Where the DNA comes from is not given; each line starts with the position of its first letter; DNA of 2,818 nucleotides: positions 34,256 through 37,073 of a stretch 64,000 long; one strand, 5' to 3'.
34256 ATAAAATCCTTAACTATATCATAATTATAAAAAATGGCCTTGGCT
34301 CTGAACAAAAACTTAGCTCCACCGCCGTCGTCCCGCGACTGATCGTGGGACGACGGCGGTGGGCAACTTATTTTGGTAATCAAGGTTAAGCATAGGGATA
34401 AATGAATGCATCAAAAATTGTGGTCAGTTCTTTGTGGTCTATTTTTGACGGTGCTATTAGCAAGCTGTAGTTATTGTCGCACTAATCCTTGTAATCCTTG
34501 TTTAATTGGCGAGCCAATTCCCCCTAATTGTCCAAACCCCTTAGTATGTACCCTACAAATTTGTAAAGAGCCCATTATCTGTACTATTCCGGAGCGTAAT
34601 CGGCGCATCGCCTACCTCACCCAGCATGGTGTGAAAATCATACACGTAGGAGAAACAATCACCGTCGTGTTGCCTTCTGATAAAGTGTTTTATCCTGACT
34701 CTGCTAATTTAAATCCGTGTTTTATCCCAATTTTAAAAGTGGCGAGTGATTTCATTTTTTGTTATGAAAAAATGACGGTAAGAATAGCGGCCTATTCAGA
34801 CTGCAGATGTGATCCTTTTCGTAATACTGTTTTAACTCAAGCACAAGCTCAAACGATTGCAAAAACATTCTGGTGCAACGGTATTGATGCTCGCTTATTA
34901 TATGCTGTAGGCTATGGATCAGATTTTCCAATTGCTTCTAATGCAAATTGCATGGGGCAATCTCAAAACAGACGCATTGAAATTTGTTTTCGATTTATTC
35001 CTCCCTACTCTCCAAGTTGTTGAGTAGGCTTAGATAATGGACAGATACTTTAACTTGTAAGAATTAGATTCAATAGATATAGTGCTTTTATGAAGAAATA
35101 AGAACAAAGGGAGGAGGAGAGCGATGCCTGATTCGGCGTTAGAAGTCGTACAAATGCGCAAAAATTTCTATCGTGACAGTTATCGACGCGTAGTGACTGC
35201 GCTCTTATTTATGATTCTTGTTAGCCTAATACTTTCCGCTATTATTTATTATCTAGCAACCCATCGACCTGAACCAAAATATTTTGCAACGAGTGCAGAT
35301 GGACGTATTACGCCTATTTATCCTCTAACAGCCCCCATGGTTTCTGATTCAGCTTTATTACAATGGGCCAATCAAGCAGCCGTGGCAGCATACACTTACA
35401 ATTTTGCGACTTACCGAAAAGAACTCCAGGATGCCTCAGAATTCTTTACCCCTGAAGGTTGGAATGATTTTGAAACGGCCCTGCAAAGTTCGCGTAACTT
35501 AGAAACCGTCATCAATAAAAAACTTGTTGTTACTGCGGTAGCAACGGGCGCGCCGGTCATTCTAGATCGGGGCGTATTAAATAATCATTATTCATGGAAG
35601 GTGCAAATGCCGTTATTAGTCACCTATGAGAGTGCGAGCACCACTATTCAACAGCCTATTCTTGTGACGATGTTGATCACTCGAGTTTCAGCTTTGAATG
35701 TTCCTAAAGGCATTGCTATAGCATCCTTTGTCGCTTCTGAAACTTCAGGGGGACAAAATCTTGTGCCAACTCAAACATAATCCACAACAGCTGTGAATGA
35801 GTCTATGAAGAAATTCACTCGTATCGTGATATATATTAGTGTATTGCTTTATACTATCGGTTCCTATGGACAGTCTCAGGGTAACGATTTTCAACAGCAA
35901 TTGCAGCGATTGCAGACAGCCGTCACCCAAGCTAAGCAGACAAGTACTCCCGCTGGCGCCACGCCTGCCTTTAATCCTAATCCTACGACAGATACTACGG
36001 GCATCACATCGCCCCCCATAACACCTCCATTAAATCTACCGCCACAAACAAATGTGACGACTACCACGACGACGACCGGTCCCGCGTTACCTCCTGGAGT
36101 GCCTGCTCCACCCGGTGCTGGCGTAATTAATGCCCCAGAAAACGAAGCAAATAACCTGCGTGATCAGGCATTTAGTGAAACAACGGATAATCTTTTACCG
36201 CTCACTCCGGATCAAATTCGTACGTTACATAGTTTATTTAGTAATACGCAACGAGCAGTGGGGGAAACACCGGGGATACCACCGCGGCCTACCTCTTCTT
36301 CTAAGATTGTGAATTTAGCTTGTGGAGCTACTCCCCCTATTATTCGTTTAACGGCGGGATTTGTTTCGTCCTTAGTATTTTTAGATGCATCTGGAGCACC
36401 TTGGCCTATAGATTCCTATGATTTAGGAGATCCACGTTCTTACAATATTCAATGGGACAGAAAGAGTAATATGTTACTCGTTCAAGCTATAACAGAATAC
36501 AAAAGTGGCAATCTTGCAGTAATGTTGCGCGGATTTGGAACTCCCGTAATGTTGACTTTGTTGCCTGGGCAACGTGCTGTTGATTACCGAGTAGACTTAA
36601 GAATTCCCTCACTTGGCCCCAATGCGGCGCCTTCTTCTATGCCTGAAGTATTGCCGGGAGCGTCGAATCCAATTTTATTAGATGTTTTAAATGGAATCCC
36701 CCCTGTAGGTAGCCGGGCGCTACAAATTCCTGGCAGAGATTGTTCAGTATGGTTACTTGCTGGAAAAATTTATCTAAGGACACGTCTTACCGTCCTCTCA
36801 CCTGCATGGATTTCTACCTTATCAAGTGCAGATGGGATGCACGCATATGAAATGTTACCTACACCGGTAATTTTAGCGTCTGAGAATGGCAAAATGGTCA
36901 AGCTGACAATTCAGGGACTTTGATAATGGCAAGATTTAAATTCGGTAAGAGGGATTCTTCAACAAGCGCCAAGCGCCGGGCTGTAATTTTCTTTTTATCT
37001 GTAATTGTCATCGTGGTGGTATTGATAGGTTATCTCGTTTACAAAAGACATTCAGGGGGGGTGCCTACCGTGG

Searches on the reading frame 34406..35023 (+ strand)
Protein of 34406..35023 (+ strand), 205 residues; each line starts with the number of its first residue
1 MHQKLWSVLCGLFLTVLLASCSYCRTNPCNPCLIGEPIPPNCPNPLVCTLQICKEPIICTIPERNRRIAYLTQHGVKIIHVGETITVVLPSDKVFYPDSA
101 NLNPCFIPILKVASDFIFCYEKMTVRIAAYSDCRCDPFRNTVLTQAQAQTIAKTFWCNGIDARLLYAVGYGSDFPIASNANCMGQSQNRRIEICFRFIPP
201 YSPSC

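Call 5: search_protein_families(library=pfam, proteins=[window:34406-35023:+])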
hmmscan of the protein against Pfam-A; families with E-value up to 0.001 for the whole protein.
window:34406-35023:+ (205 aa): 1 family
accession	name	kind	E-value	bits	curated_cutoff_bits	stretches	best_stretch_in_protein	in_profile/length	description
PF00691.25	OmpA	-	2.9e-07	31.2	27.2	1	95-189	2-98/98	OmpA family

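Call 19: search_protein_families(library=ncbifam, proteins=[window:34406-35020:+])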
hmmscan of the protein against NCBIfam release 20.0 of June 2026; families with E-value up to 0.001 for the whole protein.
window:34406-35020:+ (205 aa): 22 families
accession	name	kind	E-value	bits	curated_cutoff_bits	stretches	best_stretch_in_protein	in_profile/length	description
NF038223.1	IcmN_DotK_IVB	equivalog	3.4e-24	85.4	250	1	69-196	33-160/164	type IVB secretion system protein IcmN/DotK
NF038224.1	OmpA_like_CmpA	equivalog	2.1e-23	83.1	300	1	64-194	83-213/233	C-OmpA-like family protein CmpA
NF053611.1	YiaD_Gzip_OmpA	equivalog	2.6e-21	76.3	175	1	71-193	82-204/206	YiaD family glycine zipper/OmpA-like lipoprotein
NF007804.1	PRK10510.1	equivalog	4.4e-16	58.9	307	1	72-195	93-216/219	OmpA family lipoprotein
TIGR03350.1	type_VI_ompA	equivalog_domain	1e-12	48.2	139.8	1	75-194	14-136/137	type VI secretion system protein TssL, long form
NF053613.1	OMP_toxin_LptF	equivalog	1.1e-11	44.9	400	1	84-194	134-244/256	lipotoxin F family OmpA-related lipoprotein LptF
NF006541.1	PRK09038.1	equivalog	3.7e-11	43.2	283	1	72-194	122-247/253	flagellar motor protein MotD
NF053585.1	OMP_LP_YfiB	equivalog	1.7e-10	41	128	1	65-193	32-158/163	outer membrane lipoprotein YfiB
NF005999.0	PRK08126.1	subfamily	1.7e-10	40.3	571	1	86-194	318-429/432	hypothetical protein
NF053612.1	anchor_PA1041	equivalog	1.4e-08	35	250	1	82-194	122-234/236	PA1041 family peptidoglycan-binding anchor lipoprotein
NF006285.1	PRK08457.1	equivalog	4.8e-08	33.1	250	1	65-197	96-232/253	flagellar motor protein MotB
TIGR02802.1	Pal_lipo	equivalog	5.5e-08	32.8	125.35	1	95-193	4-102/104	peptidoglycan-associated lipoprotein Pal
NF006547.1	PRK09040.1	equivalog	1.1e-07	31.5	194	1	140-194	145-199/213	hypothetical protein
NF006508.0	PRK08944.1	subfamily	2.8e-07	30.1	259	1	72-194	160-286/304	MotB family protein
NF033763.1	exchanger_TraB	exception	5.7e-07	27.9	700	1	99-201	400-501/522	outer membrane exchange protein TraB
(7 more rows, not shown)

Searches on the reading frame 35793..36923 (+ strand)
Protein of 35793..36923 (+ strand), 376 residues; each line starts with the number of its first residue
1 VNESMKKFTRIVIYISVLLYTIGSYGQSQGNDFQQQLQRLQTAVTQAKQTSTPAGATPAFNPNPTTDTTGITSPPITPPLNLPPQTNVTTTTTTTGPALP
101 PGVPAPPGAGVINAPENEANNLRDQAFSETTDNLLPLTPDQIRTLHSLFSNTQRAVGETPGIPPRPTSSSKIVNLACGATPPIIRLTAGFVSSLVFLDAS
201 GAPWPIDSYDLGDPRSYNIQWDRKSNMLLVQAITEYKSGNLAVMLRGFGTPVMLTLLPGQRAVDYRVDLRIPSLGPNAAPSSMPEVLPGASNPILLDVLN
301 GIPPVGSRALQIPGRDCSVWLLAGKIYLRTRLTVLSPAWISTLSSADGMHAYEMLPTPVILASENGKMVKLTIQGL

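Call 5: search_protein_families(library=pfam, proteins=[window:35793-36923:+])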
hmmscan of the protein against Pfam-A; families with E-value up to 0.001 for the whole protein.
window:35793-36923:+ (376 aa): 1 family
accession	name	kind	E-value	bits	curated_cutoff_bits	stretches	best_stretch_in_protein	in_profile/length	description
PF12293.13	T4BSS_DotH_IcmK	-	2e-91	305.8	25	1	136-371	1-238/238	Putative outer membrane core complex of type IVb secretion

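Call 21: find_related_loci(query=A3, collection=genome_contigs, flank=8000)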
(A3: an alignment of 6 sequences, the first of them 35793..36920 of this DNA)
Query A3 (376 aa) in genome_contigs; peptide patterns used: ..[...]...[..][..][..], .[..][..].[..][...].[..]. (x = any residue, [..] = any of these).
118 stretches matched a pattern; 100 encode a relative of the query (tblastn E <= 1e-3); the best 80 are kept; 80 distinct loci.
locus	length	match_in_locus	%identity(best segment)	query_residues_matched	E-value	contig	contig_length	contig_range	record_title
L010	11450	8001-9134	71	12-376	7e-162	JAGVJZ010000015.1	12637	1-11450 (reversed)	MAG: Gammaproteobacteria bacterium isolate SW_53 c_000000013866, whole genome shotgun sequence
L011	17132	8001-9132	89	5-376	1e-150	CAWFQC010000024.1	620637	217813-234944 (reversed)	MAG: uncultured Gammaproteobacteria bacterium isolate MFD01633.bin.2.38 genome assembly, contig: contig_26737, whole gen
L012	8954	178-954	86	118-376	2e-148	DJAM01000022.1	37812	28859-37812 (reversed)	MAG TPA_asm: Coxiellaceae bacterium UBA6002 UBA6002_contig_939, whole genome shotgun sequence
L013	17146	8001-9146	50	1-376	3e-110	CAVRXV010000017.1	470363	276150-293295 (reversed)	MAG: uncultured Gammaproteobacteria bacterium isolate MFD02248.bin.3.276 genome assembly, contig: contig_65622, whole ge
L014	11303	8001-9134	50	1-376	1e-109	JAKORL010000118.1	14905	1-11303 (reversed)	MAG: Pseudomonadota bacterium isolate all_maxbin.322 k201_1163080, whole genome shotgun sequence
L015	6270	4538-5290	65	124-376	8e-110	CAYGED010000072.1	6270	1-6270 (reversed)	MAG TPA_asm: uncultured Coxiellaceae bacterium isolate ERP113451_co3_76 genome assembly, contig: NODE_11740_length_6270_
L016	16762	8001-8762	66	122-376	1e-109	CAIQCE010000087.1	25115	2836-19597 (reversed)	MAG: uncultured Gammaproteobacteria bacterium isolate AlinenLipids_bin-6487 genome assembly, contig: bin-6487:087/362, w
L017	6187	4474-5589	49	1-376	1e-105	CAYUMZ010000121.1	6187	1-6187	MAG TPA_asm: uncultured Gammaproteobacteria bacterium isolate SRP262948_co1_199 genome assembly, contig: NODE_14189_leng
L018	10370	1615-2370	63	124-376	9e-106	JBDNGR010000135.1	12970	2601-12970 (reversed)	MAG: Coxiellaceae bacterium isolate concoct.216.WLB k141_390374, whole genome shotgun sequence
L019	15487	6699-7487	61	114-376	2e-105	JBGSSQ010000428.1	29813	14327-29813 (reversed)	MAG: Gammaproteobacteria bacterium isolate JTS-AC386 k141_2115311, whole genome shotgun sequence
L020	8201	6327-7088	61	121-376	3e-104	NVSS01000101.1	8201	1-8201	MAG: Coxiella sp. (in: Bacteria) isolate NORP135 Contig_source1383C_25613, whole genome shotgun sequence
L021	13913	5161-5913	63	124-376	2e-103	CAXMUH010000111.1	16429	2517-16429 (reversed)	MAG: uncultured Legionellaceae bacterium isolate 10C-St8-MC-01_bin.23.orig genome assembly, contig: k141_2308889, whole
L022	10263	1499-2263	61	121-376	9e-104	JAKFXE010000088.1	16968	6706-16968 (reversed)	MAG: Coxiellaceae bacterium isolate ND2_Bin_21 ND2_0000387, whole genome shotgun sequence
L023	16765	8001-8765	63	120-376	3e-103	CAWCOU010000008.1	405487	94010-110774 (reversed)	MAG: uncultured Gammaproteobacteria bacterium isolate MFD09495.bin.1.55 genome assembly, contig: contig_6608, whole geno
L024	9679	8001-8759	59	122-376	2e-103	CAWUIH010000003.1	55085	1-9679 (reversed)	MAG: uncultured Coxiellaceae bacterium isolate SRR17458645_concoct_52_1705322969 genome assembly, contig: ERZ21854029.26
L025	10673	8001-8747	60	126-376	1e-102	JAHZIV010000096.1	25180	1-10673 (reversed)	MAG: Gammaproteobacteria bacterium isolate P_S1_bin.12 k141_1596297, whole genome shotgun sequence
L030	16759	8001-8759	61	122-376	2e-100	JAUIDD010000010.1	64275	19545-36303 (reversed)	MAG: Gammaproteobacteria bacterium isolate 7_bin.57 NODE_717_length_64275_cov_1.482338, whole genome shotgun sequence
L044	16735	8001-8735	56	121-367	1e-91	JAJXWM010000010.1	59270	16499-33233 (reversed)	MAG: Proteobacteria bacterium isolate BP5.bin83 NODE_772_length_59270_cov_2.449926, whole genome shotgun sequence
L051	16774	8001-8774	51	118-376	2e-89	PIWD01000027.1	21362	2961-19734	MAG: Gammaproteobacteria bacterium isolate Glo_22 GloG15_CONTIG2777, whole genome shotgun sequence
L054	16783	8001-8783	58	116-376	1e-88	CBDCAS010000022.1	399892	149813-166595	MAG: Coxiellaceae bacterium isolate 393ab743-987d-4544-b307-3c1bcb44e000 genome assembly, contig: contig_21, whole genom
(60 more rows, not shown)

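Call 49: search_protein_families(library=pfam, proteins=[L013:3213-4145:+, L013:4343-6151:+, L030:4248-5276:-, L025:2291-2932:+, L025:3002-4279:+, L025:4991-5593:-, L054:3994-4584:-, L051:4300-5658:+, L044:2235-4358:+, L044:5546-6748:+], max_evalue=0.001)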
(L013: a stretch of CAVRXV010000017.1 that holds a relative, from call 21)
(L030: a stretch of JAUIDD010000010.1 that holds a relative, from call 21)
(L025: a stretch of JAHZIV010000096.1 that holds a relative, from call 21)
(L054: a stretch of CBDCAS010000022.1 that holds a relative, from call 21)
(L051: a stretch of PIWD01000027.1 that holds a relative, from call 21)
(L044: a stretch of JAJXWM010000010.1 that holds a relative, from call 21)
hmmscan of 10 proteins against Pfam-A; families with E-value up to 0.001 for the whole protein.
L013:3213-4145:+ (310 aa): 0 families

L013:4343-6151:+ (602 aa): 0 families

L030:4248-5276:- (342 aa): 2 families
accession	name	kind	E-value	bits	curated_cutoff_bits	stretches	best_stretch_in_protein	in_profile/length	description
PF00646.38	F-box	-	4.4e-06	26.8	20.5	1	4-35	1-32/43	F-box domain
PF12937.12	F-box-like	-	9e-05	22.6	24.3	1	5-34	2-31/47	F-box-like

L025:2291-2932:+ (213 aa): 1 family
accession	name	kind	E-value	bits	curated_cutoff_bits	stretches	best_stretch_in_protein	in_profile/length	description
PF01810.24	LysE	-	4.7e-36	124.5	25.6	1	23-210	3-191/193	LysE type translocator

L025:3002-4279:+ (425 aa): 3 families
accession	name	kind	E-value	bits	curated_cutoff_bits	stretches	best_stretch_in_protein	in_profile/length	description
PF13635.12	DUF4143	-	5.4e-33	114.4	28.1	1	211-367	1-159/160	Domain of unknown function (DUF4143)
PF13173.12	AAA_14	-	3.5e-19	69.5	27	1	44-169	3-127/129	AAA domain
PF08279.18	HTH_11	-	0.00017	21.8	25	1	236-271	11-44/55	HTH domain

L025:4991-5593:- (200 aa): 0 families

L054:3994-4584:- (196 aa): 0 families

L051:4300-5658:+ (452 aa): 1 family
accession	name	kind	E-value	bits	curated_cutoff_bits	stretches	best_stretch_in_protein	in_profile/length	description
PF00145.23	DNA_methylase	-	2.8e-83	280.5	22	1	30-440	2-319/324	C-5 cytosine-specific DNA methylase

L044:2235-4358:+ (707 aa): 4 families
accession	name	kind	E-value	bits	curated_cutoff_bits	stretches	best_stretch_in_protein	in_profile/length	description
PF00211.25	Guanylate_cyc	-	3.8e-25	89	21.9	1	445-624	5-179/183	Adenylate and Guanylate cyclase catalytic domain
PF02743.24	dCache_1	-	7.6e-11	42.4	45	1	163-332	87-239/240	Cache domain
PF22673.2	MCP-like_PDC_1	-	5.6e-07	30.4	27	1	163-237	41-111/113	Methyl-accepting chemotaxis protein-like, first PDC sensor domain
PF13174.12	TPR_6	-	0.00045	21.1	26.3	0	647-675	4-32/33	Tetratricopeptide repeat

L044:5546-6748:+ (400 aa): 0 families
